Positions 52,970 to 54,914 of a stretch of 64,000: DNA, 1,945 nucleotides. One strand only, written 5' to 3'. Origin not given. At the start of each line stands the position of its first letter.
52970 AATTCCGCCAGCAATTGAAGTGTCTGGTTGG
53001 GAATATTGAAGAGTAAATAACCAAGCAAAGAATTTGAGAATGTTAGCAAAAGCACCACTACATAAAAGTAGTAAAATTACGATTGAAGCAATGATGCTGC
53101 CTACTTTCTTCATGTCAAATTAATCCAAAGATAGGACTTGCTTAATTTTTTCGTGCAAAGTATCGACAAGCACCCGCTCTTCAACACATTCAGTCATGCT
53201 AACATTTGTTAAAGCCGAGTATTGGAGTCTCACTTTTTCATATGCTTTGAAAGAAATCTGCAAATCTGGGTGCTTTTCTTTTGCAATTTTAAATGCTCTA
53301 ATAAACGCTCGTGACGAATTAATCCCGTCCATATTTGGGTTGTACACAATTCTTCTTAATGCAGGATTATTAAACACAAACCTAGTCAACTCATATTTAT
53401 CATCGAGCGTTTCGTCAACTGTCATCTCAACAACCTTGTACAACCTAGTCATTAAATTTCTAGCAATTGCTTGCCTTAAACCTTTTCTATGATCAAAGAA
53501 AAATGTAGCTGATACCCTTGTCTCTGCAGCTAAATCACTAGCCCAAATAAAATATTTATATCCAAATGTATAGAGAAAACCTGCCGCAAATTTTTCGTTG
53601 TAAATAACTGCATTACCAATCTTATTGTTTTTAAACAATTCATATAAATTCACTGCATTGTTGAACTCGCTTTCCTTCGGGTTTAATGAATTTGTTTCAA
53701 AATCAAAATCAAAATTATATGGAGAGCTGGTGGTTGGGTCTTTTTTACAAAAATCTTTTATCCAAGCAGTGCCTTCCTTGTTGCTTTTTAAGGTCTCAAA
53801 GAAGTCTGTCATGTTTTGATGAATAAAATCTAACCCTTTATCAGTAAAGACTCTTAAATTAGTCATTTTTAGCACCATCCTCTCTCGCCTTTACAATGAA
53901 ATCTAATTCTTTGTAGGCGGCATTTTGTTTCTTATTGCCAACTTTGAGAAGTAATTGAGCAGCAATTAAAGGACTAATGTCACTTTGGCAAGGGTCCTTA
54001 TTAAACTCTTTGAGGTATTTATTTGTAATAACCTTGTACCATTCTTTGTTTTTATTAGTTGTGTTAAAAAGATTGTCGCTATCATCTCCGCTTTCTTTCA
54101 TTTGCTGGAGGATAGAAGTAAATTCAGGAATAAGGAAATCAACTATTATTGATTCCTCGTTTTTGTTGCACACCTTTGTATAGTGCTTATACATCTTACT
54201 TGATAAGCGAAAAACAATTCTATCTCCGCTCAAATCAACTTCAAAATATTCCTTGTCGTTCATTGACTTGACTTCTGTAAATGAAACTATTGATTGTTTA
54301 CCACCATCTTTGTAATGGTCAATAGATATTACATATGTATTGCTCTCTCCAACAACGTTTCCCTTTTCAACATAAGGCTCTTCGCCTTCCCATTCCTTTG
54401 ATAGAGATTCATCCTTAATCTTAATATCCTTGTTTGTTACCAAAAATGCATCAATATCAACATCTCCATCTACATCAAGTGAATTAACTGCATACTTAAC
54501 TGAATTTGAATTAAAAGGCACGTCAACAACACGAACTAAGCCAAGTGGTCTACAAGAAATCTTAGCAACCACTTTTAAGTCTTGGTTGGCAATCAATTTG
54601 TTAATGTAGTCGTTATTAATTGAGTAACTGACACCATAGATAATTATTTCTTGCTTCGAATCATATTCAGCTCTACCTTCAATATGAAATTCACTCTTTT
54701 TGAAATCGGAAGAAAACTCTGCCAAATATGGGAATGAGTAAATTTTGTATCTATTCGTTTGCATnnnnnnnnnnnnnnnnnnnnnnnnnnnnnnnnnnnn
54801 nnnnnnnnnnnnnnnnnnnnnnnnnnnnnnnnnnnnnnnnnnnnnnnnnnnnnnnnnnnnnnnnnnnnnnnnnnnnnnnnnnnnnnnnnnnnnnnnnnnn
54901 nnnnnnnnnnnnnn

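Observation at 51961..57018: Six-gene operon built around a GHKL (Hsp90/MutL/MORC-like) ATPase, a candidate uncharacterised defence system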

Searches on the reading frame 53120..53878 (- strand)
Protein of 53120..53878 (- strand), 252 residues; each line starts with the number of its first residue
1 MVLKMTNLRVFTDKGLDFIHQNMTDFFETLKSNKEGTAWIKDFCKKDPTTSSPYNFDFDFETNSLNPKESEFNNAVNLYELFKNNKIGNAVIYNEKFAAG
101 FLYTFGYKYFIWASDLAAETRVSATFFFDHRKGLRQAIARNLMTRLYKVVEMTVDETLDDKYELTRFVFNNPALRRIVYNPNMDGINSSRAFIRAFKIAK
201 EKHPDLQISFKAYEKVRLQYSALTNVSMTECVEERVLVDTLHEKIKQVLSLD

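Call 3: search_protein_families(library=padloc, proteins=[window:53120-53878:-], max_evalue=0.01)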
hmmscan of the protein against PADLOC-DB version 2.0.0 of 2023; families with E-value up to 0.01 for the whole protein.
window:53120-53878:- (252 aa): 3 families
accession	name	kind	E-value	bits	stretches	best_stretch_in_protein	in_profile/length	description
PDLC04586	PDC-M33C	-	4.9e-18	63.5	1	7-248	2-242/247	-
PDLC04584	PDC-M33C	-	1.1e-09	36.1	1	7-171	4-167/250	-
PDLC04585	PDC-M33C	-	3e-07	28.3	1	12-249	7-253/346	-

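Call 4: search_protein_families(library=pfam, proteins=[window:53120-53878:-], max_evalue=0.01)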
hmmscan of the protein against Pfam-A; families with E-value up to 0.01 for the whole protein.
window:53120-53878:- (252 aa): 1 family
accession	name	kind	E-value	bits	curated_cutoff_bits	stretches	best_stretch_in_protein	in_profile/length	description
PF19866.4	DUF6339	-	1.8e-10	41.3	23.2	1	71-206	2-140/175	Family of unknown function (DUF6339)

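Call 5: search_protein_families(library=ncbifam, proteins=[window:53120-53878:-], max_evalue=0.01)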
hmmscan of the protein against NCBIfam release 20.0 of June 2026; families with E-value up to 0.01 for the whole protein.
window:53120-53878:- (252 aa): 0 families

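Call 36: search_solved_structures(query=A3, max_evalue=1, show_alignments=1)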
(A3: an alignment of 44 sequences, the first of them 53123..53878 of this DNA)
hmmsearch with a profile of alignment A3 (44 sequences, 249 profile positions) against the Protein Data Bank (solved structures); distinct sequences matched with E-value up to 1: 0.

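Call 58: search_protein_families(library=pfam, alignment_id=A3, max_evalue=1)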
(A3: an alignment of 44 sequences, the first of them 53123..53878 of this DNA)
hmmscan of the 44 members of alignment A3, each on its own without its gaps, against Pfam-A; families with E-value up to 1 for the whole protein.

A. member 1, window:53123-53878:- (252 aa): 4 families
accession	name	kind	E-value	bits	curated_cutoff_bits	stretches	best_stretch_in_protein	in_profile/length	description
PF19866.4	DUF6339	-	1.8e-10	41.3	23.2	1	71-206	2-140/175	Family of unknown function (DUF6339)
PF25672.1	BBH37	-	0.085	13.3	27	0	115-144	98-128/184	BBH37 helical domain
PF05902.18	4_1_CTD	-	0.14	12.8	25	1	175-208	65-97/107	4.1 protein C-terminal domain (CTD)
PF08694.16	UFC1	-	0.15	12.1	25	1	21-69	43-88/155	Ubiquitin-fold modifier-conjugating enzyme 1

B. families by the number of members that match (of 44 scanned): 21 families
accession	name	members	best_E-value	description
PF19866.4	DUF6339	44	8.7e-58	Family of unknown function (DUF6339)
PF10862.14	FcoT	1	0.0081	FcoT-like thioesterase domain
PF13001.13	ECM29_N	1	0.014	Proteasome component ECM29, N-terminal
PF25629.1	Fimo_NCAP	1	0.016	Fimovirus nucleocapsid protein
PF12025.13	Phage_C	1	0.017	Phage protein C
PF08434.16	CLCA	1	0.027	Calcium-activated chloride channel N terminal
PF24012.1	DUF7326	1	0.034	Family of unknown function (DUF7326)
PF14480.11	DNA_pol3_a_NI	1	0.065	DNA polymerase III polC-type N-terminus I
PF13591.12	MerR_2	1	0.066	MerR HTH family regulatory protein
PF25672.1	BBH37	1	0.085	BBH37 helical domain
PF13942.11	Lipoprotein_20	1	0.085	YfhG lipoprotein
PF20259.3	tRNA_Me_trans_M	1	0.12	tRNA methyl transferase PRC-barrel domain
PF03894.20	XFP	1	0.13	D-xylulose 5-phosphate/D-fructose 6-phosphate phosphoketolase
PF16814.10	Read-through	1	0.13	Read-through domain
PF05902.18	4_1_CTD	1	0.14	4.1 protein C-terminal domain (CTD)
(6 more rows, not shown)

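Call 89: search_protein_representatives(protein=window:53123-53878:-)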
Query: 252 residues. Proteins with E-value up to 0.001 (for the whole library): 99; up to 1e-10: 30; up to 1e-30: 10. The best 99 are listed.
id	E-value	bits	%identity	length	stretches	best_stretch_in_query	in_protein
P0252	2.4e-123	426.5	76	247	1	5-248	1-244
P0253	6.8e-54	199.1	43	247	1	8-248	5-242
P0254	1.1e-45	172.3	39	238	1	9-238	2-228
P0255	1.6e-42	161.9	38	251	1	6-241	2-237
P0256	9.6e-42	159.4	36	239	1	8-245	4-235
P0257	2.7e-41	157.9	37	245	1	8-237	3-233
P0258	5.1e-39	150.4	36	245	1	5-248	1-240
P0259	2.6e-36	141.6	61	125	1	66-180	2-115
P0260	9.5e-34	133.2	36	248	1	5-233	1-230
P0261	4.4e-32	127.7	38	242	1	8-248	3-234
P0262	4.6e-29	117.9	51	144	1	109-238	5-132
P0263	8.5e-28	113.7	63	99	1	152-241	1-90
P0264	2.3e-26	109.1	33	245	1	8-240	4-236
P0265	1.5e-18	83.5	31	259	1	8-237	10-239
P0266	3.1e-17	79.2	28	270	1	7-216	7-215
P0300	5.7e-08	48.8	28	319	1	33-250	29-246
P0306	3.0e-07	46.5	23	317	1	6-249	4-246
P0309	1.0e-06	44.7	23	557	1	7-242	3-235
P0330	1.0e-04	38.2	26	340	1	10-247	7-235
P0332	1.1e-04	38.0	23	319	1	6-244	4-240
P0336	1.9e-04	37.3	27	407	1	11-172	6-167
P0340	3.5e-04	36.4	29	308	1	38-175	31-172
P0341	3.5e-04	36.4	30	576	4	18-106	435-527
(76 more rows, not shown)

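Call 90: search_protein_families(library=pfam, proteins=[P0309, P0336, P0330, P0300, P0306, P0332, P0340, P0341], max_evalue=0.01)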
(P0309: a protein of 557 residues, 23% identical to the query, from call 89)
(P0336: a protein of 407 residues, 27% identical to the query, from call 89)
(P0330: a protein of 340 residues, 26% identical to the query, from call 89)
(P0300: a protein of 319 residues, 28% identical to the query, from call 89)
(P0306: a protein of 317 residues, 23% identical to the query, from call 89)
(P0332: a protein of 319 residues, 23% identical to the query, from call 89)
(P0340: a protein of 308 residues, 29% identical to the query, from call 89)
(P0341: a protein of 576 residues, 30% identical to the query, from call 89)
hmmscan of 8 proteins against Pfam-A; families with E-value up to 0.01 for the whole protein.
P0309 (557 aa): 1 family
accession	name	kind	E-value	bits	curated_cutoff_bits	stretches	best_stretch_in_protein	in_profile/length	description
PF19866.4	DUF6339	-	2.2e-42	145.2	23.2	1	68-235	1-174/175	Family of unknown function (DUF6339)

P0336 (407 aa): 2 families
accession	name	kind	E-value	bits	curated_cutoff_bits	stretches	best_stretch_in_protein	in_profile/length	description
PF19866.4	DUF6339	-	3.1e-38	131.7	23.2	1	67-183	2-121/175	Family of unknown function (DUF6339)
PF00145.23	DNA_methylase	-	2.5e-30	106.5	22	2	184-326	3-129/324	C-5 cytosine-specific DNA methylase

P0330 (340 aa): 1 family
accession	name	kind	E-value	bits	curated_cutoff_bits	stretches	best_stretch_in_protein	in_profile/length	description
PF19866.4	DUF6339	-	3e-41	141.5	23.2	1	63-230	1-174/175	Family of unknown function (DUF6339)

P0300 (319 aa): 1 family
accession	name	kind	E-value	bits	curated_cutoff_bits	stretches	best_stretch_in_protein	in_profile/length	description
PF19866.4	DUF6339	-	3e-55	187.1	23.2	1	71-238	2-174/175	Family of unknown function (DUF6339)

P0306 (317 aa): 1 family
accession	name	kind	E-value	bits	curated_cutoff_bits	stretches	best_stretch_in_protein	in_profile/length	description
PF19866.4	DUF6339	-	2.1e-27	96.4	23.2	1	70-239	1-174/175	Family of unknown function (DUF6339)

P0332 (319 aa): 1 family
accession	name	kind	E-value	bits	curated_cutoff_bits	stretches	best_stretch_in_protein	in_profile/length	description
PF19866.4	DUF6339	-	6.1e-31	108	23.2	1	72-238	3-174/175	Family of unknown function (DUF6339)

P0340 (308 aa): 1 family
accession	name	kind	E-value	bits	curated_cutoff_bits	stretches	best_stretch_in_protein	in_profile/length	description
PF19866.4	DUF6339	-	8e-43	146.7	23.2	1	68-234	2-174/175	Family of unknown function (DUF6339)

P0341 (576 aa): 29 families (the best 25 are shown)
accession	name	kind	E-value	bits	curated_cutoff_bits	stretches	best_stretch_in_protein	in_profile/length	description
PF13424.12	TPR_12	-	7.4e-35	119.4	30.1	5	200-266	8-76/77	Tetratricopeptide repeat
PF07719.23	TPR_2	-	1e-24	85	27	2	334-362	4-32/34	Tetratricopeptide repeat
PF13374.12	TPR_10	-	1.2e-24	85.9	27.5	1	333-363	4-34/42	Tetratricopeptide repeat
PF00515.34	TPR_1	-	5.7e-23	80.2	27.8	2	333-361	3-31/34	Tetratricopeptide repeat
PF13181.12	TPR_8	-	5e-20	70.3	25.7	1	429-459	3-33/34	Tetratricopeptide repeat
PF14559.12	TPR_19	-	5.9e-17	62.2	25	0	174-221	4-51/68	Tetratricopeptide repeat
PF13176.12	TPR_7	-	7.3e-17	60.4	27.9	0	382-413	2-33/36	Tetratricopeptide repeat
PF17874.7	TPR_MalT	-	1.4e-16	61.1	45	3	195-316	40-155/336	MalT-like TPR region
PF13428.12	TPR_14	-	1.1e-14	53.9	23.5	0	436-474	3-41/44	Tetratricopeptide repeat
PF13414.12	TPR_11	-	5.3e-14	52.1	26.8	0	434-461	1-28/42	TPR repeat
PF21325.3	SHPRH_helical-1st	-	5e-10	39.9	27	0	276-316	17-57/95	E3 ubiquitin-protein ligase SHPRH, first helical domain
PF04212.24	MIT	-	4.1e-07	30.4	30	0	293-325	14-48/66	MIT (microtubule interacting and transport) domain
PF13174.12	TPR_6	-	4.6e-07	30.5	26.3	0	432-451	5-24/33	Tetratricopeptide repeat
PF05225.22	HTH_psq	-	3.2e-06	27.2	20.4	0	394-410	4-21/45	helix-turn-helix, Psq domain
PF13432.12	TPR_16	-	5.2e-06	27.2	32.7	0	439-488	2-51/65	Tetratricopeptide repeat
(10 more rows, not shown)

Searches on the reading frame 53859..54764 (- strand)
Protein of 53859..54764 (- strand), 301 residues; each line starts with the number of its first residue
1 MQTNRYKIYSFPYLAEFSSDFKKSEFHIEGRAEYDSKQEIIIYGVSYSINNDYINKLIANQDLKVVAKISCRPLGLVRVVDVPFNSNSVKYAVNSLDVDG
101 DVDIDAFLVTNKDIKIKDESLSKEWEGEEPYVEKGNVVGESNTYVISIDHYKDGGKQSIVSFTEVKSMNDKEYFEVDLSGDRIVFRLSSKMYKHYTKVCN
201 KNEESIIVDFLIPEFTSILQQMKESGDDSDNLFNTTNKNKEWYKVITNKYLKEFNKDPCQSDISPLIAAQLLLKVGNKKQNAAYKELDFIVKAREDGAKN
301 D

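Call 3: search_protein_families(library=padloc, proteins=[window:53859-54764:-], max_evalue=0.01)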
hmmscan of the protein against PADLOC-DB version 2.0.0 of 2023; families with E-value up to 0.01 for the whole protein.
window:53859-54764:- (301 aa): 1 family
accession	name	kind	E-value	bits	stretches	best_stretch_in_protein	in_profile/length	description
PDLC04583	PDC-M33B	-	3.3e-34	116.6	1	5-274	4-269/289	-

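Call 4: search_protein_families(library=pfam, proteins=[window:53859-54764:-], max_evalue=0.01)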
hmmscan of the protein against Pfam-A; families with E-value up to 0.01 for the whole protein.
window:53859-54764:- (301 aa): 1 family
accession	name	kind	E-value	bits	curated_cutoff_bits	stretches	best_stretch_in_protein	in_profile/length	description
PF16103.11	DUF4822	-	0.0052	17.5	25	0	122-198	6-81/123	Domain of unknown function (DUF4822)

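Call 5: search_protein_families(library=ncbifam, proteins=[window:53859-54764:-], max_evalue=0.01)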
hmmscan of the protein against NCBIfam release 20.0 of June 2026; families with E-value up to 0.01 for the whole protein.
window:53859-54764:- (301 aa): 0 families

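Call 35: search_solved_structures(query=A2, max_evalue=1, show_alignments=1)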
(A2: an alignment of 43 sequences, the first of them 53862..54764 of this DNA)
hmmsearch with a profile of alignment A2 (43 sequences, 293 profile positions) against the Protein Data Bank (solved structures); distinct sequences matched with E-value up to 1: 0.

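Call 37: search_protein_families(library=pfam, alignment_id=A2, max_evalue=0.01)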
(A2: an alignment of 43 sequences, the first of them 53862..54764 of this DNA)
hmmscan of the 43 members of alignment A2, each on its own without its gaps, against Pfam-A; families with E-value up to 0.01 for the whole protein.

A. member 1, window:53862-54764:- (301 aa): 1 family
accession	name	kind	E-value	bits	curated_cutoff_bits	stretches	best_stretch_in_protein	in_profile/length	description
PF16103.11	DUF4822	-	0.0052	17.5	25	0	122-198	6-81/123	Domain of unknown function (DUF4822)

B. families by the number of members that match (of 43 scanned): 6 families
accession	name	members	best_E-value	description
PF18506.7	RelB-like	2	0.00012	RelB Antitoxin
PF20356.3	DUF6651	1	0.00048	Family of unknown function (DUF6651)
PF22668.1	DUF7009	1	0.0017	Family of unknown function (DUF7009)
PF16103.11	DUF4822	1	0.0052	Domain of unknown function (DUF4822)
PF02078.22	Synapsin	1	0.0071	Synapsin, N-terminal domain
PF07341.16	DUF1473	1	0.0096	Protein of unknown function (DUF1473)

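Call 57: find_homologous_proteins(query=window:53862-54764:-, max_evalue=0.001)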
Query window:53862-54764:- (301 aa): 28 proteins with E <= 0.001 among 597 candidates.
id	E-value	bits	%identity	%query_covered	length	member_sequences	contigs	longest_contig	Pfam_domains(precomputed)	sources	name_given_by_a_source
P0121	4.5e-188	641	98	100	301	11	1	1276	-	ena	-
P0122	7.3e-152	523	76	100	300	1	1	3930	-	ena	-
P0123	4.4e-151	520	76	100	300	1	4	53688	-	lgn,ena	-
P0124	6.1e-151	520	76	100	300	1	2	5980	-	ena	-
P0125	6.3e-151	520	76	100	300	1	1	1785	-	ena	-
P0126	1.3e-150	518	75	100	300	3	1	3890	-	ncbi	-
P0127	2.3e-150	518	76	100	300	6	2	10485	-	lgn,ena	-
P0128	5.9e-149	513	74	100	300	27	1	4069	-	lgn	-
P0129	6.3e-149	513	74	100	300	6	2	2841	-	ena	-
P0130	3.9e-148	510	74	100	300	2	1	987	-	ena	-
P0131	5.0e-148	510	76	100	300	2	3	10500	-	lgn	-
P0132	4.8e-147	507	74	100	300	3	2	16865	-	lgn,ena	-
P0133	2.2e-144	498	72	100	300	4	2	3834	-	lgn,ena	-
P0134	4.4e-143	494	72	99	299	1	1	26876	-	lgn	-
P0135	8.2e-142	490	73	100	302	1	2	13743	-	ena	-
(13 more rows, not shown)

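Call 59: find_homologous_proteins(query=A2, max_evalue=0.001)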
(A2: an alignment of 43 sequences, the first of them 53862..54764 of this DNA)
Query A2 (43 sequences) (301 aa, profile of the alignment): 130 proteins with E <= 0.001 among 4772 candidates; the best 120 are listed.
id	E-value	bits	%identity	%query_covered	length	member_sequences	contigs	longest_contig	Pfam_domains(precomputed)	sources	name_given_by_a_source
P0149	2.3e-81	291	20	65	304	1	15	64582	-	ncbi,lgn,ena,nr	ncbi:MAG TPA: hypothetical protein IAB56_00565 [Candidatus Scybalousia intestinigallinarum]|nr:hypot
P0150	4.1e-81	290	20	65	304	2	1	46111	-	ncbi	-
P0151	5.6e-81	290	20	65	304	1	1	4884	-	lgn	-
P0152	5.7e-81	290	19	65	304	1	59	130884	-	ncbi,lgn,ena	-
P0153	6.3e-81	290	19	65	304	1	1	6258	-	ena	-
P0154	6.8e-81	290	20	65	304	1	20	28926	-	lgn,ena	-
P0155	7.9e-81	289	19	65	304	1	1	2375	-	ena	-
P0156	8.2e-81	289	19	65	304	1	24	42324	-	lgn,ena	-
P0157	8.3e-81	289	19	65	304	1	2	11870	-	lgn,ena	-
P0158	8.5e-81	289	20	65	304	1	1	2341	-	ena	-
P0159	9.0e-81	289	19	65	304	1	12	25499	-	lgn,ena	-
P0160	9.3e-81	289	19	65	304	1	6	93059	-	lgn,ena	-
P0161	1.1e-80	289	19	65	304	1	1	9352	-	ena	-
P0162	1.1e-80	289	19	65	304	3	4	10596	-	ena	-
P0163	4.3e-80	287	19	62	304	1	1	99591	-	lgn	-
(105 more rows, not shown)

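Call 71: predict_structure(alignment_id=A6)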
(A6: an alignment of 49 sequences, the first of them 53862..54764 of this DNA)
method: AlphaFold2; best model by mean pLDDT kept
length: 301 residues; sequences in the alignment: 49
mean_pLDDT: 80.6   pTM: 0.51
mean pLDDT of the five models: 80.6, 79.6, 79.3, 78.8, 78.4
residues with pLDDT >= 90: 115; 70-90: 117; 50-70: 49; < 50: 20
segments of 3 or more residues with pLDDT < 50: 1-6, 151-157, 277-280, 299-301
pLDDT, mean of each block of 10 residues (from residue 1): 48 89 92 79 93 95 96 83 94 77 94 93 88 93 80 48 68 83 84 77 75 93 71 88 84 87 91 63 59 56 36
secondary structure, 60 per line:
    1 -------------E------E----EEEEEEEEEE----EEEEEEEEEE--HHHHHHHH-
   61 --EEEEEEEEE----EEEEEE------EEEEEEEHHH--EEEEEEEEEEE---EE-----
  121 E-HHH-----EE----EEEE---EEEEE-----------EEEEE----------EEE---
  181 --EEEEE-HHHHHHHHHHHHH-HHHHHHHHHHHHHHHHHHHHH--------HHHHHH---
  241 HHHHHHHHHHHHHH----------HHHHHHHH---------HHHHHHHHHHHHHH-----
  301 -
elements in order: E26-35 E40-49 H52-59 E63-71 E76-81 E88-94 E100-110 E137-140 E144-148 E160-164 E175-177 E183-187 H189-201 H203-223 H232-237 H241-254 H265-272 H282-295

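Call 74: fold_search(model_id=the predicted structure, library=pdb)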
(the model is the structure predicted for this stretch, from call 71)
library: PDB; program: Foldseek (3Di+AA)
matches with E <= 10: 1594; with E <= 0.001: 0
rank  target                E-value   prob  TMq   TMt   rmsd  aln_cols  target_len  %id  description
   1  3hhr_C                2.2e-03  1.00  0.26  0.38   5.3       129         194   12  HUMAN GROWTH HORMONE AND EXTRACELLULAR DOMAIN OF ITS RECEPTOR: CRYSTAL STRUCTURE OF THE COMPLEX (released 1994-04-30)
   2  9npl_B                2.7e-03  1.00  0.25  0.12  10.9       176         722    8  Crystal structure of the inactive conformation of a glycoside hydrolase (CapGH2b - E553Q Mutant) from the GH2 family i (released 2025-11-12)
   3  7ox5_A                2.9e-03  1.00  0.24  0.33   7.4       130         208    8  hIL-9:hIL-9Ra complex (released 2022-12-28)
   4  9npe_D                3.1e-03  1.00  0.26  0.11   8.2       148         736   11  Crystal structure of the inactive conformation of a glycoside hydrolase (CapGH2b) from the GH2 family in the space gro (released 2025-11-12)
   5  9npn_B                3.5e-03  1.00  0.25  0.12   4.1       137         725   11  Crystal structure of the inactive conformation of a glycoside hydrolase (CapGH2b - E465A Mutant) from the GH2 family i (released 2025-11-12)
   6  9npe_A                3.7e-03  1.00  0.26  0.11  10.4       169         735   11  Crystal structure of the inactive conformation of a glycoside hydrolase (CapGH2b) from the GH2 family in the space gro (released 2025-11-12)
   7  9npl_D                3.9e-03  1.00  0.26  0.11   3.9       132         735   11  Crystal structure of the inactive conformation of a glycoside hydrolase (CapGH2b - E553Q Mutant) from the GH2 family i (released 2025-11-12)
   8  9npl_F                3.9e-03  1.00  0.27  0.12  10.7       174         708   10  Crystal structure of the inactive conformation of a glycoside hydrolase (CapGH2b - E553Q Mutant) from the GH2 family i (released 2025-11-12)
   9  9npa                  4.7e-03  1.00  0.27  0.12   3.8       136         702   11  Crystal structure of the inactive conformation of a glycoside hydrolase (CapGH2b) from the GH2 family in the space group (released 2025-11-12)
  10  9np9                  4.7e-03  1.00  0.26  0.12   3.8       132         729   11  Crystal structure of the inactive conformation of a glycoside hydrolase (CapGH2b - E553Q Mutant) from the GH2 family in  (released 2025-11-12)
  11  9npn_C                4.9e-03  1.00  0.25  0.11   4.0       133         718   11  Crystal structure of the inactive conformation of a glycoside hydrolase (CapGH2b - E465A Mutant) from the GH2 family i (released 2025-11-12)
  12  9i3z_A                4.9e-03  0.99  0.24  0.31   9.0       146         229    8  Structure of anti-EV71 human monoclonal antibody 16-2-12D Fab (released 2026-02-04)
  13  8dam_C                4.9e-03  0.97  0.22  0.43   8.7       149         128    7  nbF3:nbE8:CaV beta subunit 1b complex (released 2022-12-21)
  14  9npn_D                5.3e-03  1.00  0.25  0.12   4.1       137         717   11  Crystal structure of the inactive conformation of a glycoside hydrolase (CapGH2b - E465A Mutant) from the GH2 family i (released 2025-11-12)
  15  8zyx_F                5.6e-03  0.99  0.25  0.50   5.9       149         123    7  Neuraminidase of A/Switzerland/9715293/2013 H3N2 in complex with CAV-F6-R54S Fab (released 2025-07-02)
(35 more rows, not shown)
